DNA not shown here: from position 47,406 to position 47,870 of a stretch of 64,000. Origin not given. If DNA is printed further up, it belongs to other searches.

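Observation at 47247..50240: T9SS cargo protein built from ~16 tandem ~55-aa repeats of an unrecognised type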

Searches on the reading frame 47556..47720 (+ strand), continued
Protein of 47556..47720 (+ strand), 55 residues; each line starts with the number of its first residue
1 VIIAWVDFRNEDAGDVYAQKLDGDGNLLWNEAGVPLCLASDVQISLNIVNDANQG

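Call 87: find_encoding_contigs(protein=P0123, flank=8000, max_places=1)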
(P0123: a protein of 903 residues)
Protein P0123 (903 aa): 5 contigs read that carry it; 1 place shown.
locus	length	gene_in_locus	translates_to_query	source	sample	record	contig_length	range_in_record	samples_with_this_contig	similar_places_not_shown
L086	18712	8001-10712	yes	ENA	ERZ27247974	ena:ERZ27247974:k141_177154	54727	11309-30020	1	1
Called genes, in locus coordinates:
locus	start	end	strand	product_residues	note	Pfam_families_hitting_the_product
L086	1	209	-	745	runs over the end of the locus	PF00672:HAMP, PF00512:HisKA, PF02518:HATPase_c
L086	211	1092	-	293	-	-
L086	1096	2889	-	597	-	PF00395:SLH (faint)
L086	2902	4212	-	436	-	PF09136:Glucodextran_B, PF00395:SLH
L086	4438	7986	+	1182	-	PF02463:SMC_N, PF13175:AAA_15, PF13304:AAA_21 (weak), PF13476:AAA_23, PF13555:AAA_29 (weak), PF06470:SMC_hinge, PF02463:SMC_N, PF13304:AAA_21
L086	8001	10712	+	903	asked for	PF13448:DUF4114 (faint), PF07372:DUF1491 (faint)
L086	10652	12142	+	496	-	PF09992:NAGPA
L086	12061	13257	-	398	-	PF00438:S-AdoMet_synt_N, PF02772:S-AdoMet_synt_M, PF02773:S-AdoMet_synt_C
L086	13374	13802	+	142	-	PF08291:Peptidase_M15_3, PF05951:Peptidase_M15_2 (weak)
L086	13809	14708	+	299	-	PF02899:Phage_int_SAM_1, PF00589:Phage_integrase, PF22823:MrpR_C_cat (faint)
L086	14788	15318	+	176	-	PF02620:YceD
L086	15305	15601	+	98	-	PF01783:Ribosomal_L32p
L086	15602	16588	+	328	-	PF02504:FA_synthesis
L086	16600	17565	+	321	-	PF08545:ACP_syn_III, PF08541:ACP_syn_III_C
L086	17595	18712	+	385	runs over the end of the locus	PF02771:Acyl-CoA_dh_N, PF02770:Acyl-CoA_dh_M, PF00441:Acyl-CoA_dh_1, PF22924:ACOX_C_alpha1 (weak), PF08028:Acyl-CoA_dh_2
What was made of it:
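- A relative in another organism has no peptidase neighbours (call 87).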

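Call 99: find_homologous_proteins(query=A2, max_evalue=1e-10)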
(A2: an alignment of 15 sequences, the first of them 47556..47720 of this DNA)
Query A2 (15 sequences): 23 candidates shared short words with the query, none scored E <= 1e-10.
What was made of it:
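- Tried and rejected: The word index found no candidates, so that search was wasted (call 99).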
